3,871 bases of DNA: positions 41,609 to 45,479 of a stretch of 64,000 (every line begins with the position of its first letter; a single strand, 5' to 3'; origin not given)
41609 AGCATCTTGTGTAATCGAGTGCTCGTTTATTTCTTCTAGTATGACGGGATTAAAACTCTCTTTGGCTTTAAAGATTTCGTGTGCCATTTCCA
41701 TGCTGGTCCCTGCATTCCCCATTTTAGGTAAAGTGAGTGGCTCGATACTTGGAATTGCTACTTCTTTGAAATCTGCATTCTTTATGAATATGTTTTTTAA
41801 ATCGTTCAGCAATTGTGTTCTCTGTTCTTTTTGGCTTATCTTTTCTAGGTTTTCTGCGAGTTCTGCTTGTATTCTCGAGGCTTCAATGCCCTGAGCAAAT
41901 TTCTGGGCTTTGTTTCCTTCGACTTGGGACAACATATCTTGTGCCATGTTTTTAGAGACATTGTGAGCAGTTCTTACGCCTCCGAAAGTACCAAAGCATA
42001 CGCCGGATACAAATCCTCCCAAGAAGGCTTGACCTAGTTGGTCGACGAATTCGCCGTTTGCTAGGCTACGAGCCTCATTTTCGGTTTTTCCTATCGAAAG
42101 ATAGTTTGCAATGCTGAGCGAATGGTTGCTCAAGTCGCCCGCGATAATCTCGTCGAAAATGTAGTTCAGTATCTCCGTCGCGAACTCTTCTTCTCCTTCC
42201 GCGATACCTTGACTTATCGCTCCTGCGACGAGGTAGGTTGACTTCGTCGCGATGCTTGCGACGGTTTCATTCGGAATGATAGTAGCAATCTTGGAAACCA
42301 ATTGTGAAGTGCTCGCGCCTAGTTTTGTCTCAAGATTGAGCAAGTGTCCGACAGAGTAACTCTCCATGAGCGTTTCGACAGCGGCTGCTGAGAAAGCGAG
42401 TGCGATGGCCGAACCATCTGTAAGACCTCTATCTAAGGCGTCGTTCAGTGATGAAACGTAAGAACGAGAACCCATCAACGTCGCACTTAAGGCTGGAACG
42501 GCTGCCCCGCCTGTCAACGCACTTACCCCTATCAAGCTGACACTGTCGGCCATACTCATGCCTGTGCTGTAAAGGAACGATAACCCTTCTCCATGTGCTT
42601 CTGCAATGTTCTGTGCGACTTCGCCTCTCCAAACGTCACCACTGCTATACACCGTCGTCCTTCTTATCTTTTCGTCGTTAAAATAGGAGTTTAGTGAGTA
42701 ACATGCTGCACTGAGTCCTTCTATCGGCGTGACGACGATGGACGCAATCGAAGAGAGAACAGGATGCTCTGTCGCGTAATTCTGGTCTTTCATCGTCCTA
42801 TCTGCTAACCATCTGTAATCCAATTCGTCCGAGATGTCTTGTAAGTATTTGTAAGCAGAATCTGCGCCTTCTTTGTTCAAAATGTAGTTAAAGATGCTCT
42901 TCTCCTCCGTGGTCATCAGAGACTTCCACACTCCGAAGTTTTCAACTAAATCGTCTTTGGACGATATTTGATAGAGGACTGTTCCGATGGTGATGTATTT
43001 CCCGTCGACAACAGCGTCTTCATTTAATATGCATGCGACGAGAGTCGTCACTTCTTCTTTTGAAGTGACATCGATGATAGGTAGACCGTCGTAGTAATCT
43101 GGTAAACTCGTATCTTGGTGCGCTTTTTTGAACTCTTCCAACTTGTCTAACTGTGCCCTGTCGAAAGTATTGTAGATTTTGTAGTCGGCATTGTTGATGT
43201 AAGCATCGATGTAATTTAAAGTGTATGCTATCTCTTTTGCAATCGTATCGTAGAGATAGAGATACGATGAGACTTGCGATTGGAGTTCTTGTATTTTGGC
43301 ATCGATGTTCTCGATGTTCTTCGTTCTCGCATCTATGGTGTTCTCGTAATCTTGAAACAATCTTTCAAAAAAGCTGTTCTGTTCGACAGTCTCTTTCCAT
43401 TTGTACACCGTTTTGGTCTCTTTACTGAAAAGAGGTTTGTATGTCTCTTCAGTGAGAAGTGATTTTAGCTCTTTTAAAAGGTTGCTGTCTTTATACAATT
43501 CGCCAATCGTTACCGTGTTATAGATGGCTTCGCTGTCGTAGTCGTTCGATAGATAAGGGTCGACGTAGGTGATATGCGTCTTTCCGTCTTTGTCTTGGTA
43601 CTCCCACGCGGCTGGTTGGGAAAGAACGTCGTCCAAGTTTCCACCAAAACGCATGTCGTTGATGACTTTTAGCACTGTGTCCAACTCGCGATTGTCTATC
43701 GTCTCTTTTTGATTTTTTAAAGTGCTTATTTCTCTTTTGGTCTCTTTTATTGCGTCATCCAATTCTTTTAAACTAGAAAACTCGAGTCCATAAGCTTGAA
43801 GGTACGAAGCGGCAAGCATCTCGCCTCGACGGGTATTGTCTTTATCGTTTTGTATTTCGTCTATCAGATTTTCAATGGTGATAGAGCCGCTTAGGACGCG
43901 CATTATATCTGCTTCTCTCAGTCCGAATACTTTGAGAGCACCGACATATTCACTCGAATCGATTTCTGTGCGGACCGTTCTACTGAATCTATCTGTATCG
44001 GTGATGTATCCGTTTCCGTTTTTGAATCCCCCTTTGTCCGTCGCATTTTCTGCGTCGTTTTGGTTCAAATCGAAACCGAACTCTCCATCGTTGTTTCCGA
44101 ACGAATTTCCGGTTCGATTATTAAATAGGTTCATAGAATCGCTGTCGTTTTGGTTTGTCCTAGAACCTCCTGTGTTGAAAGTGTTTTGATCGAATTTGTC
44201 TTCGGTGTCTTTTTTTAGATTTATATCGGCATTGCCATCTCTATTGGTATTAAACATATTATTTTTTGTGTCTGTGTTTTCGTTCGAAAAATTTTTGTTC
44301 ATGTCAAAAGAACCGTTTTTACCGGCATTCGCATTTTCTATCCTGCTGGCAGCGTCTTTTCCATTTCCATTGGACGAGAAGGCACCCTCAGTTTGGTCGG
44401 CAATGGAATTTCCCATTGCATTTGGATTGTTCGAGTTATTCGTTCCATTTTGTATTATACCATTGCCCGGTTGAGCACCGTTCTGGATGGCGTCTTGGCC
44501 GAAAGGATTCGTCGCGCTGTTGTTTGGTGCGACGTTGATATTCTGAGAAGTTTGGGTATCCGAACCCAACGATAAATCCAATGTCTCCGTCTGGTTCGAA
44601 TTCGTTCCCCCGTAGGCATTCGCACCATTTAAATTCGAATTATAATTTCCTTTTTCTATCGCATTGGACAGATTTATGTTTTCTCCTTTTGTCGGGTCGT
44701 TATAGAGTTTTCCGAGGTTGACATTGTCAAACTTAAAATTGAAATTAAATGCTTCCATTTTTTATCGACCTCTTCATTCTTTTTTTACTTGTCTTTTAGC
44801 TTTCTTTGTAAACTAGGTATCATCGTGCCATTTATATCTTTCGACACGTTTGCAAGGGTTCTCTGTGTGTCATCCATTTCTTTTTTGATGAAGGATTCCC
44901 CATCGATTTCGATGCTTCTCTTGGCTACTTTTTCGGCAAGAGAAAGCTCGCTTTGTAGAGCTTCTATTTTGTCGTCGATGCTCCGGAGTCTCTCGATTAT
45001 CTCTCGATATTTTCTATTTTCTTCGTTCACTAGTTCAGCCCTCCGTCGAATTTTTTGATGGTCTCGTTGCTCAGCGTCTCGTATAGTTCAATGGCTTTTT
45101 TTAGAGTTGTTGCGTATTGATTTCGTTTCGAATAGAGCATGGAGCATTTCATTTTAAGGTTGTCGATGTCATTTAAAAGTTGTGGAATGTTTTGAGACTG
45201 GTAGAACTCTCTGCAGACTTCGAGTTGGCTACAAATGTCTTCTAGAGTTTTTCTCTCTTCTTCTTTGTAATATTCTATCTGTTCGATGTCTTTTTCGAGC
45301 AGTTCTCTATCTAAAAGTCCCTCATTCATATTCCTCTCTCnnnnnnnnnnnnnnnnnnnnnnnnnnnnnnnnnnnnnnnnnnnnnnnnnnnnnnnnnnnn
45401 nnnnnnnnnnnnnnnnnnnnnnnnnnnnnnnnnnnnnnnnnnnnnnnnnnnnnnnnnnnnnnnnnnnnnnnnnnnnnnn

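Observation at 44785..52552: Minimal T7SSb-like locus: EssC and EsaB present, EssB/EsaA/EssA and a canonical WXG100 (EsxA) gene not recognisable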

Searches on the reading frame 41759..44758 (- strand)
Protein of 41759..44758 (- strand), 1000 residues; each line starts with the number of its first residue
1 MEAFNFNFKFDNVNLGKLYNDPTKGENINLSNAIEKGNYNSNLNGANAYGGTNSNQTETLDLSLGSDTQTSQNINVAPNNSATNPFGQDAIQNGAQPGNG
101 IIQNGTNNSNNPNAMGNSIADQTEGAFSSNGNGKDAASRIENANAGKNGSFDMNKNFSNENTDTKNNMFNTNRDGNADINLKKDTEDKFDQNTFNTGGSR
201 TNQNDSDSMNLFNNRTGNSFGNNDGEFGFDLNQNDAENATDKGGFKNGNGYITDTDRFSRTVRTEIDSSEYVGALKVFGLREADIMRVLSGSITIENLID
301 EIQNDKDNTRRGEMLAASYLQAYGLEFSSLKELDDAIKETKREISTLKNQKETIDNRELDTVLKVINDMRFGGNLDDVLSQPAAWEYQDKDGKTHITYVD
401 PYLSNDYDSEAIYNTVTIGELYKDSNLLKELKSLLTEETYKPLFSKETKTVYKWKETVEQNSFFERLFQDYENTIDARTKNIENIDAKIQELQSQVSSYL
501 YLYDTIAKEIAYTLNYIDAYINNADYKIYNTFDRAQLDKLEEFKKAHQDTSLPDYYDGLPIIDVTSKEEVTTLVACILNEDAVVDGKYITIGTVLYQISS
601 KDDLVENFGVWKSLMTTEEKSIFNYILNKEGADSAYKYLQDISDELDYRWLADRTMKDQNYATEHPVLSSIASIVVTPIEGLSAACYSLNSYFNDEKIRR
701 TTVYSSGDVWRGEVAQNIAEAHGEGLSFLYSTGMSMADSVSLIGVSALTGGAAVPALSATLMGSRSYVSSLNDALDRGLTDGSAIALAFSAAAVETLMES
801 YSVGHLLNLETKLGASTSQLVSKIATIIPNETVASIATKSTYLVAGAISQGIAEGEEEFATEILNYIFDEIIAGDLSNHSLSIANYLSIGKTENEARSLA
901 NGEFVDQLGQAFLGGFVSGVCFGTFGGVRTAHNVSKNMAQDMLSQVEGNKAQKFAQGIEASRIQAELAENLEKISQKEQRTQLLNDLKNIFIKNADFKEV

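Call 79: search_solved_structures(query=A8, max_evalue=1, show_alignments=1)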
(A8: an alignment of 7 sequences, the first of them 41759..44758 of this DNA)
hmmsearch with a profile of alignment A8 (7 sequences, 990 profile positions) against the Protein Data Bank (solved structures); distinct sequences matched with E-value up to 1: 2.
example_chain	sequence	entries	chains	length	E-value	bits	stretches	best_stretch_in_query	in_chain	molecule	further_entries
7uv8_V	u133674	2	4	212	0.073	14.1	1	455-534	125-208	E3 ubiquitin-protein ligase BRE1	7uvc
7oac_A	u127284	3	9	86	0.84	10.6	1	466-534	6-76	General control transcription factor GCN4,conserved hypothetical protein residues 311-335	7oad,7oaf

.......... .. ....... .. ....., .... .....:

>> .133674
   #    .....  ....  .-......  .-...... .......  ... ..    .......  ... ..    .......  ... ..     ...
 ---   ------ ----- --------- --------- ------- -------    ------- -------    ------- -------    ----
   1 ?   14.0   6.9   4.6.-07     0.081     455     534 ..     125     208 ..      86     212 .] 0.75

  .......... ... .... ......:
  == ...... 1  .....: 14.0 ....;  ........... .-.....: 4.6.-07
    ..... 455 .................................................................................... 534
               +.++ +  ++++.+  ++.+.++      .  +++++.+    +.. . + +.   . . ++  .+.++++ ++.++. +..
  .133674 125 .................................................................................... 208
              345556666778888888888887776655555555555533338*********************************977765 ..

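Call 80: search_protein_families(library=pfam, alignment_id=A8, max_evalue=0.1)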
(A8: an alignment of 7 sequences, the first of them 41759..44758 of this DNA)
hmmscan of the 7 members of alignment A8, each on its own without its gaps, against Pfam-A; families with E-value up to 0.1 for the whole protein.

A. member 1, window:41759-44758:- (1000 aa): 3 families
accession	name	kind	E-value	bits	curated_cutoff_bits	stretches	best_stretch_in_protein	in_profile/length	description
PF05377.16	FlaC_arch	-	0.0059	17.4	27.8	1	466-510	7-51/55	Flagella accessory protein C (FlaC)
PF23203.1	KIF21A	-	0.075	13.2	28.5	0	443-497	46-100/161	KIF21A-like domain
PF08653.15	DASH_Dam1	-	0.089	13.1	26.6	0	469-501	9-41/56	DASH complex subunit Dam1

B. families by the number of members that match (of 7 scanned): 8 families
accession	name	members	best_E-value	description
PF21698.3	Spo16_C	1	0.00036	Spo16 protein, C-terminal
PF05377.16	FlaC_arch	1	0.0059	Flagella accessory protein C (FlaC)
PF16673.10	TRAF_BIRC3_bd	1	0.023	TNF receptor-associated factor BIRC3 binding domain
PF14193.11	DUF4315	1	0.049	Domain of unknown function (DUF4315)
PF10046.14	BLOC1_2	1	0.05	Biogenesis of lysosome-related organelles complex-1 subunit 2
PF23203.1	KIF21A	1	0.075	KIF21A-like domain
PF08653.15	DASH_Dam1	1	0.089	DASH complex subunit Dam1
PF10186.14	ATG14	1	0.099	Vacuolar sorting 38 and autophagy-related subunit 14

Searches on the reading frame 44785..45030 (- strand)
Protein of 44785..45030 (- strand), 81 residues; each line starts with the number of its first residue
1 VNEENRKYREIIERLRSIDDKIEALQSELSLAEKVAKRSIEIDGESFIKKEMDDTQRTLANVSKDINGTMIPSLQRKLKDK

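Call 5: search_protein_families(library=pfam, proteins=[window:44785-45030:-], max_evalue=1)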
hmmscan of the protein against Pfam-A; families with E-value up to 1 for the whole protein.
window:44785-45030:- (81 aa): 6 families
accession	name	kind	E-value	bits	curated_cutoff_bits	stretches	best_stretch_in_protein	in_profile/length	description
PF04210.18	MtrG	-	0.0038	17.5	27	1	6-30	10-34/64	Tetrahydromethanopterin S-methyltransferase, subunit G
PF02484.20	Rhabdo_NV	-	0.078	13.6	25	1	16-65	4-54/111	Rhabdovirus Non-virion protein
PF07000.17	DUF1308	-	0.078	13.4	26.9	1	3-45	75-118/163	Protein of unknown function (DUF1308)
PF23100.1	DUF2096_N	-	0.11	13.4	26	0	9-38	47-77/96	DUF2096 N-terminal four-helical bundle domain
PF09784.14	L31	-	0.14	13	22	1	5-48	18-59/102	Mitochondrial ribosomal protein L31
PF01496.24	V_ATPase_I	-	0.22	9.9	30.7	1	2-67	19-86/815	V-type ATPase 116kDa subunit family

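Call 7: search_protein_families(library=ncbifam, proteins=[window:44785-45030:-], max_evalue=1)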
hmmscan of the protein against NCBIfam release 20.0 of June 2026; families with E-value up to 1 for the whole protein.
window:44785-45030:- (81 aa): 1 family
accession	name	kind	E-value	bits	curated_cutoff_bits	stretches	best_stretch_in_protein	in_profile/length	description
TIGR01149.1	mtrG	equivalog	0.018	14.9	50.65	1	5-30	11-36/70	tetrahydromethanopterin S-methyltransferase subunit MtrG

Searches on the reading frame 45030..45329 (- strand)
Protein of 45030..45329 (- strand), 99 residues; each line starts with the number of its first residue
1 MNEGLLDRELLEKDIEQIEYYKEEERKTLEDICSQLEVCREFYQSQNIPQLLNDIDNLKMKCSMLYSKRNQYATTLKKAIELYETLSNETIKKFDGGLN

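Call 5: search_protein_families(library=pfam, proteins=[window:45030-45329:-], max_evalue=1)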
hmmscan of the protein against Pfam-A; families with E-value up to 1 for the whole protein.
window:45030-45329:- (99 aa): 6 families
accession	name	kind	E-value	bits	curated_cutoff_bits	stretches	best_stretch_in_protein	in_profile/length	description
PF07321.17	YscO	-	0.016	15.6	28.8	0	42-81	55-94/149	Type III secretion protein YscO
PF16454.10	PI3K_P85_iSH2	-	0.059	13.4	31.5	1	17-89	53-124/161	Phosphatidylinositol 3-kinase regulatory subunit P85 inter-SH2 domain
PF05377.16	FlaC_arch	-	0.13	13.1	27.8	1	47-89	8-50/55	Flagella accessory protein C (FlaC)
PF06506.16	PrpR_N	-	0.2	11.7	29.1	0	57-88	135-166/167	Propionate catabolism activator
PF16526.10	CLZ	-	0.44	11.4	26.7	0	46-84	31-69/71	C-terminal leucine zipper domain of cyclic nucleotide-gated channels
PF14772.11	NYD-SP28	-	0.48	10.9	22.1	1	19-90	23-94/102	Sperm tail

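Call 7: search_protein_families(library=ncbifam, proteins=[window:45030-45329:-], max_evalue=1)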
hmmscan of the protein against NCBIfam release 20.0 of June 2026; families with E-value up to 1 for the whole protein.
window:45030-45329:- (99 aa): 2 families
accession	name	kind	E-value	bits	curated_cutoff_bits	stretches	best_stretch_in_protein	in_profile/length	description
NF002572.0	PRK02224.1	equivalog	0.0051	15.1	1087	1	9-90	216-295/888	DNA double-strand break repair ATPase Rad50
NF041035.1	Rad50_Halo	equivalog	0.0077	14.6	1000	1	8-90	215-295/883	DNA double-strand break repair ATPase Rad50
